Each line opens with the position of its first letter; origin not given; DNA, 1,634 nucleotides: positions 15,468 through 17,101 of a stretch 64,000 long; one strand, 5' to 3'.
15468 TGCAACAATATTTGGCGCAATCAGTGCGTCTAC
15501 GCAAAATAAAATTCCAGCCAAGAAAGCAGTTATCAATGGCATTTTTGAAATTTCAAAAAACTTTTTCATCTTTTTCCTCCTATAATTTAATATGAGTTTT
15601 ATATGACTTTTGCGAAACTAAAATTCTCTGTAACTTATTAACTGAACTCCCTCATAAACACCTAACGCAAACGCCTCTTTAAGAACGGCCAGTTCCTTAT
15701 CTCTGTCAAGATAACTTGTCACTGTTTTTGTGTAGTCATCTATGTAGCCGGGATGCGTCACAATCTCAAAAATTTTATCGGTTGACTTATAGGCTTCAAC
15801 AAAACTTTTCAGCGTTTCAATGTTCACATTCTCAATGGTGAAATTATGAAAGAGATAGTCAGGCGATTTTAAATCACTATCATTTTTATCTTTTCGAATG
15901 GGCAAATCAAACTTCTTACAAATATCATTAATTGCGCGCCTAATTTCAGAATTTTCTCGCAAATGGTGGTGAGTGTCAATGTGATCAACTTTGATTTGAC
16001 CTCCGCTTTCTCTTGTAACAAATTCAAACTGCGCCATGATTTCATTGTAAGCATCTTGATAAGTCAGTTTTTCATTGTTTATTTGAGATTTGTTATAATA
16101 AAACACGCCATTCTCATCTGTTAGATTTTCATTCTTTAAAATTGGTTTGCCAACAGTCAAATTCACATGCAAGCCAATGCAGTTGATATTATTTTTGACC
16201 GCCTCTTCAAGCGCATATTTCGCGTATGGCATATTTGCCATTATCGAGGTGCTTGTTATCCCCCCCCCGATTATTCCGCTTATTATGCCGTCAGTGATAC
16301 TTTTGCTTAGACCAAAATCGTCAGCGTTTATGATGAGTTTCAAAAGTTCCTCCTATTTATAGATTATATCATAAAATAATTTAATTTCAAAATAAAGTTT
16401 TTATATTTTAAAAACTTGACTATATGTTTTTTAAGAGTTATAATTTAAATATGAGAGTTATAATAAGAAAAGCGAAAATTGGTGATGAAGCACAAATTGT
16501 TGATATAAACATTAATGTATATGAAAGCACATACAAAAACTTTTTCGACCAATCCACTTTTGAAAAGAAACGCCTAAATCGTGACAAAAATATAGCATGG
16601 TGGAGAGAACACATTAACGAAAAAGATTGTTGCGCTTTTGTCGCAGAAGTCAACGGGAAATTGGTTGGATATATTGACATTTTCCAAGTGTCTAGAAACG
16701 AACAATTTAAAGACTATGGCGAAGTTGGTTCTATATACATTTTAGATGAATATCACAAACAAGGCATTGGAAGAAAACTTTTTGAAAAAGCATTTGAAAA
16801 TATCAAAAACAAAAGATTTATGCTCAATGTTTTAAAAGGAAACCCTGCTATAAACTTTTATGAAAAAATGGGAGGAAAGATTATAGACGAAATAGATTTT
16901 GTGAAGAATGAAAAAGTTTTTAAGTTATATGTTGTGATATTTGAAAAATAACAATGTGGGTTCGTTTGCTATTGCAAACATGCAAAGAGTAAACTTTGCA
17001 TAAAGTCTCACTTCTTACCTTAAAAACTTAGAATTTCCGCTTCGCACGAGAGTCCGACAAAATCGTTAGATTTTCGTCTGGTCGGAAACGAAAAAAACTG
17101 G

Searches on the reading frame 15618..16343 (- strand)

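Call 10: search_protein_families(library=pfam, proteins=[window:15618-16343:-], max_evalue=0.01)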
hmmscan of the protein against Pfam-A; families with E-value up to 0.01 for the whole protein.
window:15618-16343:- (241 aa): 1 family
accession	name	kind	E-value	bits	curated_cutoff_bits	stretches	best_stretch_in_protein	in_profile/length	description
PF04794.17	YdjC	-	5.1e-43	148.3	29.7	1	2-222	1-256/266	YdjC-like protein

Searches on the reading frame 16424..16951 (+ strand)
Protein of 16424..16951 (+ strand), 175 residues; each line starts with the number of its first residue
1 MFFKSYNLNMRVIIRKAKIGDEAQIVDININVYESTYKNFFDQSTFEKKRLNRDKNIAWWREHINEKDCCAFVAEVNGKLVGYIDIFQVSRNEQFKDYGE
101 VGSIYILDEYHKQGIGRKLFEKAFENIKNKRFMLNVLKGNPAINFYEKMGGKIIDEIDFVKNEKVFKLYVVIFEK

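Call 67: find_encoding_contigs(protein=window:16424-16951:+, flank=2500, max_places=10)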
Protein window:16424-16951:+ (175 aa): 4 contigs read that carry it; 2 places shown.
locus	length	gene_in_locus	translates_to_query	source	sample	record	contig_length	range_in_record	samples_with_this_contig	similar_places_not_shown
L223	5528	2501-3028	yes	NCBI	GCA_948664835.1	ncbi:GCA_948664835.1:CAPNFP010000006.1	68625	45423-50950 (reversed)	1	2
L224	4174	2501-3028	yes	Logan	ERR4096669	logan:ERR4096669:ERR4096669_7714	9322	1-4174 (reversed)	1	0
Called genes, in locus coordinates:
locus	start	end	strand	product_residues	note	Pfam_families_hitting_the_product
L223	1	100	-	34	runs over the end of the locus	-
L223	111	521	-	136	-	-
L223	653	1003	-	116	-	-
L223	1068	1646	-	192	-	-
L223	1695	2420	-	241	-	PF04794:YdjC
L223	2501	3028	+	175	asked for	PF13673:Acetyltransf_10, PF00583:Acetyltransf_1, PF13508:Acetyltransf_7, PF08445:FR47 (weak)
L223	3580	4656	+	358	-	-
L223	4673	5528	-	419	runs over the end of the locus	PF06689:zf-C4_ClpX, PF00493:MCM (weak), PF01078:Mg_chelatase (faint), PF00004:AAA, PF07724:AAA_2, PF07728:AAA_5 (weak), PF10431:ClpB_D2-small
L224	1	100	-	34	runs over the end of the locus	-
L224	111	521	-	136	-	-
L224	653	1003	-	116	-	-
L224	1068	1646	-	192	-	-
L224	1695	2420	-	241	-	PF04794:YdjC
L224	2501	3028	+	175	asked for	PF13673:Acetyltransf_10, PF00583:Acetyltransf_1, PF13508:Acetyltransf_7, PF08445:FR47 (weak)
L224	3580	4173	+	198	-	?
